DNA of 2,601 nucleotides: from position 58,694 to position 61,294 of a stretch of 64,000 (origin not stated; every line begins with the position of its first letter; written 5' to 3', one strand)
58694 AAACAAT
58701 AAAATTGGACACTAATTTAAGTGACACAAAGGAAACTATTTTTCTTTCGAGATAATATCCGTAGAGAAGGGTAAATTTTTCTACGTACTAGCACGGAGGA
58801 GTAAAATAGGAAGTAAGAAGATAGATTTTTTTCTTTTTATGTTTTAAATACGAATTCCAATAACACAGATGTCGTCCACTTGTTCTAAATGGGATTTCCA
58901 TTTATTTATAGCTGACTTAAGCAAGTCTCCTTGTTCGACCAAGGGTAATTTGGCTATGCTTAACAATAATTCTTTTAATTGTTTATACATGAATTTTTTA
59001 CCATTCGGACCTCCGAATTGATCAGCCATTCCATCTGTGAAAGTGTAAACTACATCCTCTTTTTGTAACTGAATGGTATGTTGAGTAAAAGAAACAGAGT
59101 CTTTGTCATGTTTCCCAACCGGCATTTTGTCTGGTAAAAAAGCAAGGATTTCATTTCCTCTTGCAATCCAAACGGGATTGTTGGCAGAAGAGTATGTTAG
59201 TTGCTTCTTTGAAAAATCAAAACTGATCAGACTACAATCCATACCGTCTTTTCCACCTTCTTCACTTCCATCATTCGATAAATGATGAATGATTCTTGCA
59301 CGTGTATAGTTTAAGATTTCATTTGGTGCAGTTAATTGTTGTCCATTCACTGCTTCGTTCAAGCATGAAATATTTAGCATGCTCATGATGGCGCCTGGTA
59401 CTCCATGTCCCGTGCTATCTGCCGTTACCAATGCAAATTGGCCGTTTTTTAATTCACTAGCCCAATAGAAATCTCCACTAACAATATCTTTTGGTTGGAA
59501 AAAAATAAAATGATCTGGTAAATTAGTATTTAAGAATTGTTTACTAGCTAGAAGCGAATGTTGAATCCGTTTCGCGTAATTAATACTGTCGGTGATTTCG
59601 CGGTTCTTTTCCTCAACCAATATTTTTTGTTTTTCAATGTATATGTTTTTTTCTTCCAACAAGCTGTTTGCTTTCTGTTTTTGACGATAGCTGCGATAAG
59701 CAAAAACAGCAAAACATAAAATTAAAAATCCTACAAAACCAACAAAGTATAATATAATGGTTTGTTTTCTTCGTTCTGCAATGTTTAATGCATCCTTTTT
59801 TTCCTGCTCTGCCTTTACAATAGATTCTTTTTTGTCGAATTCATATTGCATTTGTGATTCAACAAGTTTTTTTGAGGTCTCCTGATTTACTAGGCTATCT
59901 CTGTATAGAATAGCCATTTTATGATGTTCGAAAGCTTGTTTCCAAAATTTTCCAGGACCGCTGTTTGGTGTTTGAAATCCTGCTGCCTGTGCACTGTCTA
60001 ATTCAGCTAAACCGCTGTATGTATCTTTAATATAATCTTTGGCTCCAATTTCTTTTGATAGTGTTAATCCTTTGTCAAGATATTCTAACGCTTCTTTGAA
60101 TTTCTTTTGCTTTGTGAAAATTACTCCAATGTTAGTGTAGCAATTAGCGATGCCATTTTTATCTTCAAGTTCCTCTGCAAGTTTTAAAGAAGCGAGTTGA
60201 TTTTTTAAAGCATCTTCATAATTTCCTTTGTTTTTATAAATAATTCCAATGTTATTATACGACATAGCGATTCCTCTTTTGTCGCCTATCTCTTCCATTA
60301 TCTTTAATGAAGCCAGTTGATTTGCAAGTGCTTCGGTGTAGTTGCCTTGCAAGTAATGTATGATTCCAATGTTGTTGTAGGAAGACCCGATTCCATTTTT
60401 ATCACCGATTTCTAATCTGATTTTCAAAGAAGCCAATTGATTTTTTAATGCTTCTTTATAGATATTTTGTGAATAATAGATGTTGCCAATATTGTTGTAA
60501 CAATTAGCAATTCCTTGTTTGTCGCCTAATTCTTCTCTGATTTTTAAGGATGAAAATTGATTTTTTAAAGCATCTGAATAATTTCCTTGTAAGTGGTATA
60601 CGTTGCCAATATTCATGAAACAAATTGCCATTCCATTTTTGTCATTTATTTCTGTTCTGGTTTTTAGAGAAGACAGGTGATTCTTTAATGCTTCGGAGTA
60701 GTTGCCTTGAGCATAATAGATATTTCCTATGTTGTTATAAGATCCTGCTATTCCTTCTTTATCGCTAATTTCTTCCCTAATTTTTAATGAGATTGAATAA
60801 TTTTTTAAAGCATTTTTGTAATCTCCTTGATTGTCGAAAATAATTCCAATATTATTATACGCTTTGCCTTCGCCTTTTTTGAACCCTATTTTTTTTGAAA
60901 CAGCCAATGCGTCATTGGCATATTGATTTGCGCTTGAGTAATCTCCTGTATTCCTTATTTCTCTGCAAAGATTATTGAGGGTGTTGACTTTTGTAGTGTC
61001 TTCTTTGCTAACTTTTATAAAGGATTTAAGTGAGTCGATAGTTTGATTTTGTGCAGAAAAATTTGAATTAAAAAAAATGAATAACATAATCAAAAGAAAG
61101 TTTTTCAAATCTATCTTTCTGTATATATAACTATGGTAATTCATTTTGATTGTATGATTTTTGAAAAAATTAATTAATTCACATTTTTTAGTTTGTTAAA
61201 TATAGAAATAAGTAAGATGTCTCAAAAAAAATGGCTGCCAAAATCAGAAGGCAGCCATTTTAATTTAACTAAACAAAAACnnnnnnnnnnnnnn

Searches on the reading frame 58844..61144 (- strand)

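Call 3: search_protein_families(library=pfam, proteins=[window:58844-61144:-], max_evalue=0.01)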
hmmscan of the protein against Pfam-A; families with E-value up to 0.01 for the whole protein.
window:58844-61144:- (766 aa): 16 families
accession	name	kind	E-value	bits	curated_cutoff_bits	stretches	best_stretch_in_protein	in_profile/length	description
PF13424.12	TPR_12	-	1.3e-49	166.7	30.1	4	292-364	2-76/77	Tetratricopeptide repeat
PF13374.12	TPR_10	-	2e-43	145.6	27.5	5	133-166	2-35/42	Tetratricopeptide repeat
PF00515.34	TPR_1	-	6.9e-37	124.2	27.8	7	333-362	1-30/34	Tetratricopeptide repeat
PF07719.23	TPR_2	-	5.3e-30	101.5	27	2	135-154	3-22/34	Tetratricopeptide repeat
PF07228.17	SpoIIE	-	1.6e-21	77.6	25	1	567-765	2-190/192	Stage II sporulation protein E (SpoIIE)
PF13176.12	TPR_7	-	1.1e-16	59.8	27.9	0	136-163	2-29/36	Tetratricopeptide repeat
PF13181.12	TPR_8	-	1.5e-16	59.5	25.7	1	333-364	1-32/34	Tetratricopeptide repeat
PF10516.15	SHNi-TPR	-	5e-11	42.4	21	0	180-207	8-35/38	SHNi-TPR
PF13414.12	TPR_11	-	3.9e-09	36.5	26.8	0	140-155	1-16/42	TPR repeat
PF13431.12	TPR_17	-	9.2e-09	35.3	24.4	0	293-313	13-33/34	Tetratricopeptide repeat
PF17874.7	TPR_MalT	-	1.2e-08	35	45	1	258-386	45-174/336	MalT-like TPR region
PF13432.12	TPR_16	-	9.1e-08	32.9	32.7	0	66-114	10-52/65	Tetratricopeptide repeat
PF13174.12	TPR_6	-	2.6e-05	25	26.3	0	139-154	6-21/33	Tetratricopeptide repeat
PF12968.13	DUF3856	-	0.00078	19.9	27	0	308-361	24-83/143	Domain of Unknown Function (DUF3856)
PF16671.10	ACD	-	0.0046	15.8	27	0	307-348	189-230/386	Actin cross-linking domain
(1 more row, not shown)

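Call 4: search_protein_families(library=ncbifam, proteins=[window:58844-61144:-], max_evalue=0.01)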
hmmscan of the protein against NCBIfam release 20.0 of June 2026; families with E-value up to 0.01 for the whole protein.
window:58844-61144:- (766 aa): 15 families
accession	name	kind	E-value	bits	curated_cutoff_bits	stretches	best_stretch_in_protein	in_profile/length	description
NF038263.1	prot_phos_SiaA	equivalog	4.2e-46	157.8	700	1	478-766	372-657/658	biofilm regulation protein phosphatase SiaA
NF053520.1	HK_Porph_FimS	equivalog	1.3e-41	142.6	600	4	255-384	126-255/618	sensor histidine kinase FimS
NF041717.1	HaaA_phane_TPR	equivalog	1.6e-35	122.5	1125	2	51-227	670-846/882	cyclophane-containing RiPP biosynthesis TPR protein HaaT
NF002725.1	PRK02603.1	equivalog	1e-15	58.1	143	3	93-188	35-121/173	photosystem I assembly protein Ycf3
NF053617.1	SARPRegAfsRStmc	equivalog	7.7e-15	53.9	1430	2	61-240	703-883/986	SARP-family global regulator AfsR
NF040586.1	FxSxx_TPR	equivalog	3e-14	52.5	300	2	49-202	424-585/830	FxSxx-COOH system tetratricopeptide repeat protein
NF033762.1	social_mot_Tgl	equivalog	6.4e-12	45.3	225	2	211-357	98-228/252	social motility TPR repeat lipoprotein Tgl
NF052312.1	T9SS_PorW_SprE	equivalog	2.4e-08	33.1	250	2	33-156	230-351/716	type IX secretion system periplasmic lipoprotein PorW/SprE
NF053779.1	BT3442_fam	equivalog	1.6e-07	30.4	940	2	52-229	101-279/563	BT3442 family protein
NF040959.1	MamA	equivalog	4.8e-06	26.2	200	0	254-362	38-134/204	magnetosome protein MamA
NF058541.1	SusR_regulator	equivalog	1.1e-05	24.9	480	0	31-163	20-149/515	SusR family glycan utilization regulator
NF008391.2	PRK11189.1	equivalog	3.5e-05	23.4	250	0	317-365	83-131/297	lipoprotein NlpI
TIGR02521.1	type_IV_pilW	equivalog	0.00016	21.3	154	0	128-272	26-154/234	type IV pilus biogenesis/stability protein PilW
NF047507.1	TPR_BatC_Lepto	exception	0.0024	17.4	175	0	66-125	71-128/214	TPR repeat-containing protein BatC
NF033171.1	lipo_LIC11139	subfamily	0.0057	16.7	50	0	124-199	63-138/157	putative lipoprotein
